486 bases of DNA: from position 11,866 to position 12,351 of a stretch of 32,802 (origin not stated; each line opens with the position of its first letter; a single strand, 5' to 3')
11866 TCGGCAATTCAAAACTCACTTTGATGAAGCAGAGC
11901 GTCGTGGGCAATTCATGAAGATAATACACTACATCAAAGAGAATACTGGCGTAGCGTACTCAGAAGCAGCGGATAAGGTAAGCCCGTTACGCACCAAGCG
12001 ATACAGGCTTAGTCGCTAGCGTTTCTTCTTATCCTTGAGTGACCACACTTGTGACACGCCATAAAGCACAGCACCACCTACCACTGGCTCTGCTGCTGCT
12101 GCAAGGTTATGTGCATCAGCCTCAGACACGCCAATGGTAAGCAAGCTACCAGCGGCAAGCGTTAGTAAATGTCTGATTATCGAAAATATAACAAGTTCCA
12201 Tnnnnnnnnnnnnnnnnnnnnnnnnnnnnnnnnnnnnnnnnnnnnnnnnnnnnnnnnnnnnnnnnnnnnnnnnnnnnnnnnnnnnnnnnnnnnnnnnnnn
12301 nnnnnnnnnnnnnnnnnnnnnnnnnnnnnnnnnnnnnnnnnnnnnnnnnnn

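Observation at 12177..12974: Secreted, basic, 16-cysteine protein of unknown family inside the lysis cassette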

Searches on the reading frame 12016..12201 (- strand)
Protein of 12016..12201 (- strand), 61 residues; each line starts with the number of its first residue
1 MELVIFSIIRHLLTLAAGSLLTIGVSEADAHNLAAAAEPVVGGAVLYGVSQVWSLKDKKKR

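Call 3: search_protein_families(library=pfam, proteins=[window:12016-12201:-], max_evalue=1)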
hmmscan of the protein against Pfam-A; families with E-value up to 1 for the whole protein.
window:12016-12201:- (61 aa): 2 families
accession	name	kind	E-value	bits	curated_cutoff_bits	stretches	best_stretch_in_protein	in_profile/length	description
PF23987.1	Phage_holin_10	-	1.5e-07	31.7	27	1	5-59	4-51/52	Bacteriophage holin Pam3 gp28 family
PF21993.1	TetR_C_13_2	-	0.12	13.1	27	1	11-47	51-87/103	Transcriptional regulator LmrA/YxaF-like, C-terminal domain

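Call 4: search_protein_families(library=phrogs, proteins=[window:12016-12201:-], max_evalue=0.1)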
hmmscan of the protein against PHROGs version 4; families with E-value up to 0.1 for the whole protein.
window:12016-12201:- (61 aa): 1 family
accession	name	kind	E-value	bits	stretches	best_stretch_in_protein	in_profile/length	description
phrog_37382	-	unknown function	8e-05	23.8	1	4-61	13-63/63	-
